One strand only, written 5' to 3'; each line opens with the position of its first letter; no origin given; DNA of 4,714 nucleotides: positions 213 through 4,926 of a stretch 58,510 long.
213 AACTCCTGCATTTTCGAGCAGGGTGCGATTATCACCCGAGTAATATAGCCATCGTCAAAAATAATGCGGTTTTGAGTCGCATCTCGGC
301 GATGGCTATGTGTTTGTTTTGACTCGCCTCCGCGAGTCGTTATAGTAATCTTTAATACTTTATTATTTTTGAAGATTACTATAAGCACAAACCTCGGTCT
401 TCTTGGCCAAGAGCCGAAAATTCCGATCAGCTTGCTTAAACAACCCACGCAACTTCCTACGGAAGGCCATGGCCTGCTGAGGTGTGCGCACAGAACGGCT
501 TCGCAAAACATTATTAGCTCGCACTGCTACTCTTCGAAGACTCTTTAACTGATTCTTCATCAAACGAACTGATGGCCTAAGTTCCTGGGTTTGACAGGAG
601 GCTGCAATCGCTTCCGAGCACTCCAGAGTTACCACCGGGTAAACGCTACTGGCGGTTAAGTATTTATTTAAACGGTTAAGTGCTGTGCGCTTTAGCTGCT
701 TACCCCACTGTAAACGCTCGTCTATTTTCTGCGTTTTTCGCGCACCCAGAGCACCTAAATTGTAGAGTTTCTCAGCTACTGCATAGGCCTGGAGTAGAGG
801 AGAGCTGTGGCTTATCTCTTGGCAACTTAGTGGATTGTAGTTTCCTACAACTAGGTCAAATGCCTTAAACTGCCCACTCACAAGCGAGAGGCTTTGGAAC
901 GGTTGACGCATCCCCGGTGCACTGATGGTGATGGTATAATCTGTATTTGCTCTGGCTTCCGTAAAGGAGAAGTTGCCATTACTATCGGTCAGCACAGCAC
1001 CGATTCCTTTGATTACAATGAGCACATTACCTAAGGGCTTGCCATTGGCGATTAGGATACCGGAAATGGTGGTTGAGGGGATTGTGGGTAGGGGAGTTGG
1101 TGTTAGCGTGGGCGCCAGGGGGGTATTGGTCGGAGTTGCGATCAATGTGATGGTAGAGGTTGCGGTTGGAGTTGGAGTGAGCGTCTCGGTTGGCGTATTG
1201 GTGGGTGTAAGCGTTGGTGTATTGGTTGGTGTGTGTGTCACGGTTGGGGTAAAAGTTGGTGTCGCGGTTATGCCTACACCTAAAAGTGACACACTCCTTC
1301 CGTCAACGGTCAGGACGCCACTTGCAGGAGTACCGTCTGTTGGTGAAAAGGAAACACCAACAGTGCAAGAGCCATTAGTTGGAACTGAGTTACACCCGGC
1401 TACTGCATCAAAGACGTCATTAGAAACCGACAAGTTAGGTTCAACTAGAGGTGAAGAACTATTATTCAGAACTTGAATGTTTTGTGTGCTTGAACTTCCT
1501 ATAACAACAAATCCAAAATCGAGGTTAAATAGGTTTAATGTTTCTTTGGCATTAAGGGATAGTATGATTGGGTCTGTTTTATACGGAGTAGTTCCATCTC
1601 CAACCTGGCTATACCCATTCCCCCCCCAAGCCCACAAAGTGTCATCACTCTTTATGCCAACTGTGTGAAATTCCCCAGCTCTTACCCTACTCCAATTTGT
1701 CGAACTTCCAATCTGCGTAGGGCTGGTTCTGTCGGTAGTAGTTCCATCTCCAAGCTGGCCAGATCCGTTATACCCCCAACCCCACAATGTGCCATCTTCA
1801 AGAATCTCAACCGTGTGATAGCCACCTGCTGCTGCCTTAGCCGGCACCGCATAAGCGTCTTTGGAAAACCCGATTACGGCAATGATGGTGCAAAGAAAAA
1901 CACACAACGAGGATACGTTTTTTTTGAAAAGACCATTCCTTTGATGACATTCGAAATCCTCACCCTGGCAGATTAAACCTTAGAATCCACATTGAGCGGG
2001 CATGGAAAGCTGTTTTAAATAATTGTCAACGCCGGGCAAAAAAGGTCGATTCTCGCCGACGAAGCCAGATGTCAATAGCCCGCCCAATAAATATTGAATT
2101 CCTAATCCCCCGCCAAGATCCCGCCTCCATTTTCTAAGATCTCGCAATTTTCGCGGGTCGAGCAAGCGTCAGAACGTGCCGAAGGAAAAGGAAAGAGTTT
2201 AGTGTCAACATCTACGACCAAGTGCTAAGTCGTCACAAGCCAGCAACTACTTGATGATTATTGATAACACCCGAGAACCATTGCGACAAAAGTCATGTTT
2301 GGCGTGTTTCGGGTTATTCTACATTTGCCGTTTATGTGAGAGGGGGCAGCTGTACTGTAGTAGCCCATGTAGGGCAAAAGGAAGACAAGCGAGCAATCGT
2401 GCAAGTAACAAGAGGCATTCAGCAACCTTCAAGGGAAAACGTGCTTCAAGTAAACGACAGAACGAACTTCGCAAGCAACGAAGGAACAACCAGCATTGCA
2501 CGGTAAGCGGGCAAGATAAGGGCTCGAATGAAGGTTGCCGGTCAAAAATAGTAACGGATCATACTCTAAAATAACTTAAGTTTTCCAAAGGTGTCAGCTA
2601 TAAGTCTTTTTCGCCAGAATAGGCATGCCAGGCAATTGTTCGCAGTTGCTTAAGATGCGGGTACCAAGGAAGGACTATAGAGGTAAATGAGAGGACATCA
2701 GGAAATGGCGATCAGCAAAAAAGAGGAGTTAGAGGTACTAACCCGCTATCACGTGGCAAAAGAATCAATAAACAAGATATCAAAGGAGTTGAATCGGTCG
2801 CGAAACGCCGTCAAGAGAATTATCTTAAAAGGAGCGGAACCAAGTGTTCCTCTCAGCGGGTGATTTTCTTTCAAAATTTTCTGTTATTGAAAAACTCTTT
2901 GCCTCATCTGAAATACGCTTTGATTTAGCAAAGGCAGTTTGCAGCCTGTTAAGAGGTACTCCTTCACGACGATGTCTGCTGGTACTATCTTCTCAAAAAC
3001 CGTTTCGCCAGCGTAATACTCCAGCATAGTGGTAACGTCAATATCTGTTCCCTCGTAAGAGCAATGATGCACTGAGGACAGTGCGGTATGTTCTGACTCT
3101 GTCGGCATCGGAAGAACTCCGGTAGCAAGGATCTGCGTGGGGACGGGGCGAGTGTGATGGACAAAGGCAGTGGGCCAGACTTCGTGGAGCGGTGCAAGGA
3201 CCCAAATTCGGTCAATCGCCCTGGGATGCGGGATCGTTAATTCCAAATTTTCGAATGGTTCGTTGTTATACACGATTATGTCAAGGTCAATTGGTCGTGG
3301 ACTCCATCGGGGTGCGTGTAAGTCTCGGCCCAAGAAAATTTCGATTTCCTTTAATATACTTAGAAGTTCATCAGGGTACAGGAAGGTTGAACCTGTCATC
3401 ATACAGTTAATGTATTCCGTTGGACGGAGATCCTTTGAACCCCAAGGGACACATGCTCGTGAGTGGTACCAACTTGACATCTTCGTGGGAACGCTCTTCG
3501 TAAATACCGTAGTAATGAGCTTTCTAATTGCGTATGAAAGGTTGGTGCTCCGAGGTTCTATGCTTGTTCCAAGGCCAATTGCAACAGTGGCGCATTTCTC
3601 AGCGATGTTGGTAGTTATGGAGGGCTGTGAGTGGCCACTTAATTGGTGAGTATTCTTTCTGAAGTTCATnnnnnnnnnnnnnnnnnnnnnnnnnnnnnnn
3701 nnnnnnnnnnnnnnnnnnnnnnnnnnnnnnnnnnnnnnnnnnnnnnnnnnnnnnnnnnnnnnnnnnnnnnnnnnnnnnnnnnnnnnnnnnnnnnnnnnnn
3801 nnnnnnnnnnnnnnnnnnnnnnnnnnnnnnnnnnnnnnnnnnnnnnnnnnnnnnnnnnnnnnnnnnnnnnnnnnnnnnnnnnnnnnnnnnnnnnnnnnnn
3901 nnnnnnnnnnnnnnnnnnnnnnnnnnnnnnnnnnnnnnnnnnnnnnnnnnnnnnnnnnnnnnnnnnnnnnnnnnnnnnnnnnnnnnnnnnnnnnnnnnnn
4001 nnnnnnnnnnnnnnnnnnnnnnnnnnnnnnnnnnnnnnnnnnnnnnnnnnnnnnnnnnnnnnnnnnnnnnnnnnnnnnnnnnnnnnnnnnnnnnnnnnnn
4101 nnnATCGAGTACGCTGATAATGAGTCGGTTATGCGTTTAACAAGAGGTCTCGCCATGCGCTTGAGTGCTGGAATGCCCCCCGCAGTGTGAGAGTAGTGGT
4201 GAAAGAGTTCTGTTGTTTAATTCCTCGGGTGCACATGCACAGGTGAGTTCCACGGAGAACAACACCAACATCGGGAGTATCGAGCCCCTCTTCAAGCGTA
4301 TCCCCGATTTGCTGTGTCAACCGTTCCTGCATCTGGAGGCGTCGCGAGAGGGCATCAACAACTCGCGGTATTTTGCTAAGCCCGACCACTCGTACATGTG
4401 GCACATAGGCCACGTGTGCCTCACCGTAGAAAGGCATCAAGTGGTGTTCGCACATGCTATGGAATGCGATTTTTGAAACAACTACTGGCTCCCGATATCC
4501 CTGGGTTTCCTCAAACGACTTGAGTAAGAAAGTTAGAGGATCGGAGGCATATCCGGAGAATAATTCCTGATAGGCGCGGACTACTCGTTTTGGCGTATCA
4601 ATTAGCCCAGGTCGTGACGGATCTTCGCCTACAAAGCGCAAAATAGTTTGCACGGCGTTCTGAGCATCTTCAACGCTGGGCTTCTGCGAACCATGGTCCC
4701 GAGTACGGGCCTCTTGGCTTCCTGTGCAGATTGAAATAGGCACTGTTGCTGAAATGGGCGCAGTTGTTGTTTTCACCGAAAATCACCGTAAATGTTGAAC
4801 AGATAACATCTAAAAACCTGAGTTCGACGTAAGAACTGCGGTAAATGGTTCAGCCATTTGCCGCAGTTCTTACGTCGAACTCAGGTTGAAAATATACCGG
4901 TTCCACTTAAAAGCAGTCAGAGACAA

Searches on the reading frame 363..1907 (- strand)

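Call 38: search_protein_families(library=pfam, proteins=[window:363-1907:-])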
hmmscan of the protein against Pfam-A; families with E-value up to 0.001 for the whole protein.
window:363-1907:- (514 aa): 6 families
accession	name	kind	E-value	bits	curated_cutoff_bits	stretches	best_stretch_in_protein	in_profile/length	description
PF25390.1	WD40_RLD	-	8.2e-22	78.4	150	1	24-114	199-290/363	RCC1-like domain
PF13540.12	RCC1_2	-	3.3e-15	55.8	22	2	26-51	5-30/30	Regulator of chromosome condensation (RCC1) repeat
PF00415.24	RCC1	-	2.1e-14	54.3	21.7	1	38-83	1-48/50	Regulator of chromosome condensation (RCC1) repeat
PF13715.12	CarbopepD_reg_2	-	1.7e-05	25.2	32.2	1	282-342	2-64/88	CarboxypepD_reg-like domain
PF22073.2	Cep192_D4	-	1.9e-05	25.3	35.5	1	128-204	10-95/112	Cep192 domain 4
PF15780.11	ASH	-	0.00025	21.6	27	1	128-201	13-88/98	Abnormal spindle-like microcephaly-assoc'd, ASPM-SPD-2-Hydin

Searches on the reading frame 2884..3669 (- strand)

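Call 39: search_protein_families(library=pfam, proteins=[window:2884-3669:-])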
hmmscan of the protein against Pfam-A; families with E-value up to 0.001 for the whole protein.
window:2884-3669:- (261 aa): 1 family
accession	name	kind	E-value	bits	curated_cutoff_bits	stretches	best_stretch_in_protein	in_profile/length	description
PF01288.25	HPPK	-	1e-24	87.6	25.7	1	31-165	2-115/116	7,8-dihydro-6-hydroxymethylpterin-pyrophosphokinase (HPPK)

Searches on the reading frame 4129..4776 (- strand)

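Call 39: search_protein_families(library=pfam, proteins=[window:4129-4776:-])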
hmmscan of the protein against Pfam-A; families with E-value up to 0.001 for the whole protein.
window:4129-4776:- (215 aa): 1 family
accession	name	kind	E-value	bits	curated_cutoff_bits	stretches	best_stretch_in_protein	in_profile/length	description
PF01227.27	GTP_cyclohydroI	-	3.9e-66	222.3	27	1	39-212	2-174/179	GTP cyclohydrolase I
